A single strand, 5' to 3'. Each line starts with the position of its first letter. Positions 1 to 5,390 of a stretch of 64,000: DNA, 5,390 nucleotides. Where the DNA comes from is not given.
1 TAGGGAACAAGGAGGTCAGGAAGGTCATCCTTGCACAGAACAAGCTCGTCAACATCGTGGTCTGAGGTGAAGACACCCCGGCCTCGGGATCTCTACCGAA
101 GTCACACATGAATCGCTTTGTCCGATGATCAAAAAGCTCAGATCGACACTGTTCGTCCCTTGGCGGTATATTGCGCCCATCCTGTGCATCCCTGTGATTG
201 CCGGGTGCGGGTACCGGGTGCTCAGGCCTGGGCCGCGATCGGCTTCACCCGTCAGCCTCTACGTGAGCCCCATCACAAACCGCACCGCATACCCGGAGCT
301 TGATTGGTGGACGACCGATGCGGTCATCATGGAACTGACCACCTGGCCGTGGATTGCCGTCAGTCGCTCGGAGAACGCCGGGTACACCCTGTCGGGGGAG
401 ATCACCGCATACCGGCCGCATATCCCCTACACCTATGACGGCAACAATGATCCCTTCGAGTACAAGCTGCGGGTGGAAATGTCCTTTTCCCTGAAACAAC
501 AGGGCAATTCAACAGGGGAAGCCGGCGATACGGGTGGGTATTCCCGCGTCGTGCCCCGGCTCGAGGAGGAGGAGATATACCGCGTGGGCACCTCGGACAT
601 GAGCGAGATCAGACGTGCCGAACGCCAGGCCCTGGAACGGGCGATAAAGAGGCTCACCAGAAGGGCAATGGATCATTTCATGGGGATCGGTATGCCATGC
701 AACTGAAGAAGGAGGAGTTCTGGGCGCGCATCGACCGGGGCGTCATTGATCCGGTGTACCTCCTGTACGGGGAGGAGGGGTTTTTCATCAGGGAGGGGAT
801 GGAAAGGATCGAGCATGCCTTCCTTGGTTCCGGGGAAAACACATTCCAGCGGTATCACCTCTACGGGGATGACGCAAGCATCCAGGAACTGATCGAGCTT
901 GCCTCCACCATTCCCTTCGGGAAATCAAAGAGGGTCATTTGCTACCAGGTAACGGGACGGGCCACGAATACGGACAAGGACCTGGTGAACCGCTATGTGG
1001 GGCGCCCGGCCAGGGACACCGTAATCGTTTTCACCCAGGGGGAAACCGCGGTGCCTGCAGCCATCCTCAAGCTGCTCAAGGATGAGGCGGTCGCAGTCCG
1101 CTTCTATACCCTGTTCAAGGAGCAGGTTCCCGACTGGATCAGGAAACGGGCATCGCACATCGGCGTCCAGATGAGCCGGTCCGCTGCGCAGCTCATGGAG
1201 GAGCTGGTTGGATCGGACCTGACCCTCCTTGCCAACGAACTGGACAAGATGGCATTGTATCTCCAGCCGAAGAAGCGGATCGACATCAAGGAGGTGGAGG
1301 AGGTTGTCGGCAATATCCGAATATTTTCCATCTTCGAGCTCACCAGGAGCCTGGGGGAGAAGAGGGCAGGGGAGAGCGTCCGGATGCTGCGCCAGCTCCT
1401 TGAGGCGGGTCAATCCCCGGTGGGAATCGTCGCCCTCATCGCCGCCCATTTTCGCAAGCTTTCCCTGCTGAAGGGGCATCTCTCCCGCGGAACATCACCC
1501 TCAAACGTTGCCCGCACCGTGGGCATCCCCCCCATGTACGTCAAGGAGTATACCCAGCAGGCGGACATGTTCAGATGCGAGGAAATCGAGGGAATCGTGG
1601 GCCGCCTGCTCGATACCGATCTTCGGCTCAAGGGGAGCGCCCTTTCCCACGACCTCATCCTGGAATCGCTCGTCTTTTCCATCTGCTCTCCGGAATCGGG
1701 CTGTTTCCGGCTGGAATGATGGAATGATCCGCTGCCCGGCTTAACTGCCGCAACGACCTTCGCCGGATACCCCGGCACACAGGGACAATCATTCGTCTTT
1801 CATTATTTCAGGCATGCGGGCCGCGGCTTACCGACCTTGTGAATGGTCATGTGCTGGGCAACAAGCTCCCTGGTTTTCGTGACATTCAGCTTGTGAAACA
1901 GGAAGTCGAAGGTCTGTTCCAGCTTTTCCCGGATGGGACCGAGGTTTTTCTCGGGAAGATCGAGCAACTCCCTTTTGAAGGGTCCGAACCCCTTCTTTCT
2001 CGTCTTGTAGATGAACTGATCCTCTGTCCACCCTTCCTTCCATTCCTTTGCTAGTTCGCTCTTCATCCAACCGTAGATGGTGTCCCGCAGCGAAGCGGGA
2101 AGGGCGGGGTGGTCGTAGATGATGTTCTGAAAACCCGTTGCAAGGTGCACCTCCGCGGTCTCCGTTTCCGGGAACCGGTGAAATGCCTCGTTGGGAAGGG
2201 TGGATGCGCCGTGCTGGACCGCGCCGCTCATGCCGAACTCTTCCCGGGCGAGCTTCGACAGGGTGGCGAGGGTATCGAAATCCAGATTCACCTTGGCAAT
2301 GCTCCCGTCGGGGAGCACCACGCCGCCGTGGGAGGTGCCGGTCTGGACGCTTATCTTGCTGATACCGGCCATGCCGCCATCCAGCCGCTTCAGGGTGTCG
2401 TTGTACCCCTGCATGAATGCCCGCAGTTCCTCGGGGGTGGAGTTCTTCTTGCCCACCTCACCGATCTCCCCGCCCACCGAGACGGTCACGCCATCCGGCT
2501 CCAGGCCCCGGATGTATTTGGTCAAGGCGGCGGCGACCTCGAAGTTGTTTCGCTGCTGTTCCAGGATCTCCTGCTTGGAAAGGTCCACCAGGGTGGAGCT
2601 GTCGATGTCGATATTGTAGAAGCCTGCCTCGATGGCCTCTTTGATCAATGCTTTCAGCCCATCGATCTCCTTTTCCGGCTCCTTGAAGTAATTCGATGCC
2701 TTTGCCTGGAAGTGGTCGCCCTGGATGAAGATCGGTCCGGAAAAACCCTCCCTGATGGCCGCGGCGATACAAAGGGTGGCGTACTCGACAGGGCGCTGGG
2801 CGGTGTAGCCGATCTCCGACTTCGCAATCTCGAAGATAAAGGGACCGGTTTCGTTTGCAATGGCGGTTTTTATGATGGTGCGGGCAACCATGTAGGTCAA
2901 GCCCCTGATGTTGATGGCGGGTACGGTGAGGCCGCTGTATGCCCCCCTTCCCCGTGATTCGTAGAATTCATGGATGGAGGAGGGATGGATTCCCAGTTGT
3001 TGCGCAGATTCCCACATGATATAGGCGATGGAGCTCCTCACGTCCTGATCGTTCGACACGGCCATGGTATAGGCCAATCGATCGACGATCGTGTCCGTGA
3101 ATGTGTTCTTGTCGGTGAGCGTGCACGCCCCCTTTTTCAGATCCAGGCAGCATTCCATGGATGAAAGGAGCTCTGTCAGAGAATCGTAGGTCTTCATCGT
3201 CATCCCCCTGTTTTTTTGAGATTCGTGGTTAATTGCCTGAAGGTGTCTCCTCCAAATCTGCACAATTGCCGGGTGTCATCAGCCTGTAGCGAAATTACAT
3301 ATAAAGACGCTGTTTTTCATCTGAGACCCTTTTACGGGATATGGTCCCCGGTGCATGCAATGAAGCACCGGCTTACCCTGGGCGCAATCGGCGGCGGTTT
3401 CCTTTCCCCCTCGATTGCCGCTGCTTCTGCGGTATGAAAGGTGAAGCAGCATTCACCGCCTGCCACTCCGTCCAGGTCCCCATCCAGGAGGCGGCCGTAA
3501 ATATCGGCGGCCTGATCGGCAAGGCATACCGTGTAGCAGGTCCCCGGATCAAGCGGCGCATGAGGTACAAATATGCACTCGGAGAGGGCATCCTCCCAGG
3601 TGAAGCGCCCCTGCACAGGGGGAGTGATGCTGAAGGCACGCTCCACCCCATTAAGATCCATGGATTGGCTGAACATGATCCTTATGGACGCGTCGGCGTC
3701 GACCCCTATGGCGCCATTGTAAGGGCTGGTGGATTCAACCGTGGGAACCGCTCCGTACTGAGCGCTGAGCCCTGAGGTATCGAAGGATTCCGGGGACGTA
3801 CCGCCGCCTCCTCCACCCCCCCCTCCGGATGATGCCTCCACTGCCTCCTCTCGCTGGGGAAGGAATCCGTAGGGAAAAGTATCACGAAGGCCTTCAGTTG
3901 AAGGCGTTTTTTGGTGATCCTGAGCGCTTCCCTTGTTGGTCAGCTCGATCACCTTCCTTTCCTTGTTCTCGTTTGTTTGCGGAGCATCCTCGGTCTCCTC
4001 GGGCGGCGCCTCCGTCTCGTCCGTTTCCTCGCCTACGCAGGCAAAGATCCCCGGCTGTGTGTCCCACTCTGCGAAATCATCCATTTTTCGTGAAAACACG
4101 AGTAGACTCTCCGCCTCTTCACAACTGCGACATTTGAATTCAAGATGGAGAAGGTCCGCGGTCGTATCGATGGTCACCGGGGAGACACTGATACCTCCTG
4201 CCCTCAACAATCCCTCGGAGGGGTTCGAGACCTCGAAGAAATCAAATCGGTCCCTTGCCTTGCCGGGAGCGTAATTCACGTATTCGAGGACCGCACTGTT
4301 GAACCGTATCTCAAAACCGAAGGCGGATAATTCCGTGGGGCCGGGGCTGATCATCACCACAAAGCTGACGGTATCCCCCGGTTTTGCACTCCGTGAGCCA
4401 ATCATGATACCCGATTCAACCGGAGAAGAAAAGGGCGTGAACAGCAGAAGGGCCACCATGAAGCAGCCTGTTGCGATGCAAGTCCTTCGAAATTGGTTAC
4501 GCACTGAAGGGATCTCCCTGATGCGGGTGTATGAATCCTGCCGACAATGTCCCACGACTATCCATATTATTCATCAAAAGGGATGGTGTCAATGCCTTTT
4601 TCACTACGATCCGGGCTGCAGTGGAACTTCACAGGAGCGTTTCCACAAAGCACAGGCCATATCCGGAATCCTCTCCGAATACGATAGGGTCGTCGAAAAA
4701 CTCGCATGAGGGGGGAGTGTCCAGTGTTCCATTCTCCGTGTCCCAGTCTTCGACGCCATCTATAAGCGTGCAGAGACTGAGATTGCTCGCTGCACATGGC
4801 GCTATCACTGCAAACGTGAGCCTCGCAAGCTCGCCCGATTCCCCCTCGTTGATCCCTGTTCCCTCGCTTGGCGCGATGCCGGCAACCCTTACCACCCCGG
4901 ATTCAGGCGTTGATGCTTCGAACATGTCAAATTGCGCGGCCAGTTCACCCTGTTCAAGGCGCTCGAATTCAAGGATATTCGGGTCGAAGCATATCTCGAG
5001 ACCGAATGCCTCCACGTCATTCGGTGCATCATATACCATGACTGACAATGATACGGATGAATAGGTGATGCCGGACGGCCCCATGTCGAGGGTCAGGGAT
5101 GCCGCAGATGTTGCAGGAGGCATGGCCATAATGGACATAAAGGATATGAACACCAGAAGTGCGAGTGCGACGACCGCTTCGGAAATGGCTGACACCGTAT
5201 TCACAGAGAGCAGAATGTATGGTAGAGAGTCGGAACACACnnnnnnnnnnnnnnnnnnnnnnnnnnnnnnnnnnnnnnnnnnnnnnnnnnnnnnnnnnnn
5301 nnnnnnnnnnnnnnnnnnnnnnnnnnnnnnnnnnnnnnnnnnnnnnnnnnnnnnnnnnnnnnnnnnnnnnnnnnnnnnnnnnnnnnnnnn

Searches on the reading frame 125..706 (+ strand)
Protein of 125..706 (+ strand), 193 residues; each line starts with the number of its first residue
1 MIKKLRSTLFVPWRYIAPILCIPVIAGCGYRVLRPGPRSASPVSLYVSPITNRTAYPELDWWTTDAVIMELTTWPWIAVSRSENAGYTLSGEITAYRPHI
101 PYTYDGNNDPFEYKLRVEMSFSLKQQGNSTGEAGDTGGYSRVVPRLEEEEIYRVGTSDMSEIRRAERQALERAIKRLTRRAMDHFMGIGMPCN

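Call 7: search_protein_families(library=pfam, proteins=[window:125-706:+], max_evalue=0.01)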
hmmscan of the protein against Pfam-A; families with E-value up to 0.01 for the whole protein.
window:125-706:+ (193 aa): 1 family
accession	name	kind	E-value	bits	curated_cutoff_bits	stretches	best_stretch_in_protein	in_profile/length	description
PF04390.17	LptE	-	3.1e-08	34.7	23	1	44-182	3-115/118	Lipopolysaccharide-assembly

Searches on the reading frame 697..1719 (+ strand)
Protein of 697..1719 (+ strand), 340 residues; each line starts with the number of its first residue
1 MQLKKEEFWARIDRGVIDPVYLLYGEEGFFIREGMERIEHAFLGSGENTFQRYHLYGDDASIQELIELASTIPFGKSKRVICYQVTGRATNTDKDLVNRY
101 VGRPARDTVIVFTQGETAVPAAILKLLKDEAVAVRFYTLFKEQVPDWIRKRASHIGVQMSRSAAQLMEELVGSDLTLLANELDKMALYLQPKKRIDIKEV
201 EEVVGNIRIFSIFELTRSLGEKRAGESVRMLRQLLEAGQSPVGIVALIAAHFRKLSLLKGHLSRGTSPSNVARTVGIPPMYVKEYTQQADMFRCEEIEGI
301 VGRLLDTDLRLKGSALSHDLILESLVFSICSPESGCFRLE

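Call 7: search_protein_families(library=pfam, proteins=[window:697-1719:+], max_evalue=0.01)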
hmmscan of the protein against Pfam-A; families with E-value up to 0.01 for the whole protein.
window:697-1719:+ (340 aa): 2 families
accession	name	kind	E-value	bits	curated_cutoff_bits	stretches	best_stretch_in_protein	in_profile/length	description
PF21694.2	DNA_pol3_delta_C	-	2.6e-21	76.3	27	1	211-328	3-120/121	DNA polymerase III delta subunit, C-terminal domain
PF06144.19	DNA_pol3_delta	-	1.9e-09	38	21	1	21-135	1-122/124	DNA polymerase III, delta subunit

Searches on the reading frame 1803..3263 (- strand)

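Call 7: search_protein_families(library=pfam, proteins=[window:1803-3263:-], max_evalue=0.01)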
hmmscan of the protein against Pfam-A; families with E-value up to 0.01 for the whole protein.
window:1803-3263:- (486 aa): 2 families
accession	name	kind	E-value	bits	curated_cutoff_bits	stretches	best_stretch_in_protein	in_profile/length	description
PF01116.26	F_bP_aldolase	-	9.7e-15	55.2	25.5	1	111-383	14-238/277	Fructose-bisphosphate aldolase class-II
PF08013.17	GatZ_KbaZ-like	-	0.00017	20.9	26.7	1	152-233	55-136/420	D-tagatose-1,6-bisphosphate aldolase subunit GatZ/KbaZ-like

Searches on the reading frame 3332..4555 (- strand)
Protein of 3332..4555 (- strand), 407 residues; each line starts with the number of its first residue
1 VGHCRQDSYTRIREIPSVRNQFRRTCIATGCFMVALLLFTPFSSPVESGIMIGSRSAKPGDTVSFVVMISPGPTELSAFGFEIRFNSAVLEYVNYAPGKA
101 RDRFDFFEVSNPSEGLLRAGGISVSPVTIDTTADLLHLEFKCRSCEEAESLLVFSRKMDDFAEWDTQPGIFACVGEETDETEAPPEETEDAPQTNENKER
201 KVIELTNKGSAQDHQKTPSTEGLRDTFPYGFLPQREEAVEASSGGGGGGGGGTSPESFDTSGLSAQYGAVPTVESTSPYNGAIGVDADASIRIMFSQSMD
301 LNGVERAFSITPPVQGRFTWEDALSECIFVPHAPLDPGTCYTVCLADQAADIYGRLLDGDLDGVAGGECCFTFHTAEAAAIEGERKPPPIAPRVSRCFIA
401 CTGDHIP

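Call 7: search_protein_families(library=pfam, proteins=[window:3332-4555:-], max_evalue=0.01)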
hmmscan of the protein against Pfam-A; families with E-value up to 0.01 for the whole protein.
window:3332-4555:- (407 aa): 2 families
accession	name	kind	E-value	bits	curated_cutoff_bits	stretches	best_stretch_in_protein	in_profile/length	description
PF13205.12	Big_5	-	1e-12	49.1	23.6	1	271-372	5-102/105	Bacterial Ig-like domain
PF00963.24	Cohesin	-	1.1e-07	32.6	24.1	1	52-148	5-107/139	Cohesin domain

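Call 24: search_protein_families(library=ncbifam, proteins=[window:3332-4555:-], max_evalue=1)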
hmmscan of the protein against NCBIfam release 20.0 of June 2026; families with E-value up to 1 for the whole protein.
window:3332-4555:- (407 aa): 0 families

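Call 46: find_homologous_proteins(query=window:3332-4555:-, max_evalue=0.00001)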
Query window:3332-4555:- (407 aa): 5 proteins with E <= 0.00001 among 8000 candidates.
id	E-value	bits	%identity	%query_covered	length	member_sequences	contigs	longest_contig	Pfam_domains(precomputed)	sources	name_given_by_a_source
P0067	4.4e-252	854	100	92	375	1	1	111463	PF13205.13,PF00963.25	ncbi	ncbi:MAG: Ig-like domain-containing protein [bacterium]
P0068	6.5e-206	702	76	100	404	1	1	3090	PF13205.13,PF00963.25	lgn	-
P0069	1.3e-204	698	78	96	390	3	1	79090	PF13205.13,PF00963.25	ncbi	ncbi:MAG: Ig-like domain-containing protein [bacterium]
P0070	5.7e-169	580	69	96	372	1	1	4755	PF13205.13,PF00963.25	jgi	-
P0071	5.0e-139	482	71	74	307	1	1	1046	PF13205.13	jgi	jgi:hypothetical protein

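Call 47: find_encoding_contigs(protein=P0067, flank=4000, max_places=3)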
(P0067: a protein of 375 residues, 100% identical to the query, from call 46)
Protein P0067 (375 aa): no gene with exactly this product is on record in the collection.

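Call 48: find_encoding_contigs(protein=P0068, flank=5000, max_places=3)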
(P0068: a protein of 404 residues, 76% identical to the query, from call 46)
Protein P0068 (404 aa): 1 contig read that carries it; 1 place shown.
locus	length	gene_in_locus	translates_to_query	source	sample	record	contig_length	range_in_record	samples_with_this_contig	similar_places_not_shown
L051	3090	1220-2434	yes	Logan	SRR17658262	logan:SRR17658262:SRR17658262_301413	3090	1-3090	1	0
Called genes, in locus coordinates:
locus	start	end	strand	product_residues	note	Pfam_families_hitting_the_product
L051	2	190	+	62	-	?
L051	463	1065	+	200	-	-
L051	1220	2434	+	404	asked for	PF00963:Cohesin (weak), PF13205:Big_5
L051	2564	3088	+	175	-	?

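Call 49: find_encoding_contigs(protein=P0070, flank=5000, max_places=3)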
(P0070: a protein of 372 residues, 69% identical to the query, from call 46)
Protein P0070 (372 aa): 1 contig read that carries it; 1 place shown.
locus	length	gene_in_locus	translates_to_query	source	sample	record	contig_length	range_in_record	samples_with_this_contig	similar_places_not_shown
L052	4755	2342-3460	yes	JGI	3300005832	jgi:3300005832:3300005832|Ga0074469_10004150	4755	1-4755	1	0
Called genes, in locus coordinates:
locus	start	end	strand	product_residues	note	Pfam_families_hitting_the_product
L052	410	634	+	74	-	-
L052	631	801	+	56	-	PF07927:HicA_toxin (weak)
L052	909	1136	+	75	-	-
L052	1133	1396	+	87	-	PF10049:DUF2283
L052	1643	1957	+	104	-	-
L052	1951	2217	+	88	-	-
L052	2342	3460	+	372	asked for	PF00963:Cohesin (weak), PF13205:Big_5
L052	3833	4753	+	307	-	?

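Call 62: search_protein_families(library=padloc, proteins=[window:3332-4555:-], max_evalue=0.01)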
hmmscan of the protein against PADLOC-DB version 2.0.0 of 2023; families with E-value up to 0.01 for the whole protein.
window:3332-4555:- (407 aa): 0 families

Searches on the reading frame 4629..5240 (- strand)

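Call 7: search_protein_families(library=pfam, proteins=[window:4629-5240:-], max_evalue=0.01)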
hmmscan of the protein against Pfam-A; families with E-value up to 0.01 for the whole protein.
window:4629-5240:- (203 aa): 1 family
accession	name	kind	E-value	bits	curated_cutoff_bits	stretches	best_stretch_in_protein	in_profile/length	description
PF00963.24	Cohesin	-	9.7e-06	26.3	24.1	1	61-151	14-107/139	Cohesin domain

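Call 24: search_protein_families(library=ncbifam, proteins=[window:4629-5240:-], max_evalue=1)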
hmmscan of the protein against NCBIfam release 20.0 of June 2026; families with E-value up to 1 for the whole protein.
window:4629-5240:- (203 aa): 0 families

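Call 62: search_protein_families(library=padloc, proteins=[window:4629-5240:-], max_evalue=0.01)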
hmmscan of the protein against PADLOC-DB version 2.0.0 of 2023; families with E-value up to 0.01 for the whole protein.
window:4629-5240:- (203 aa): 0 families
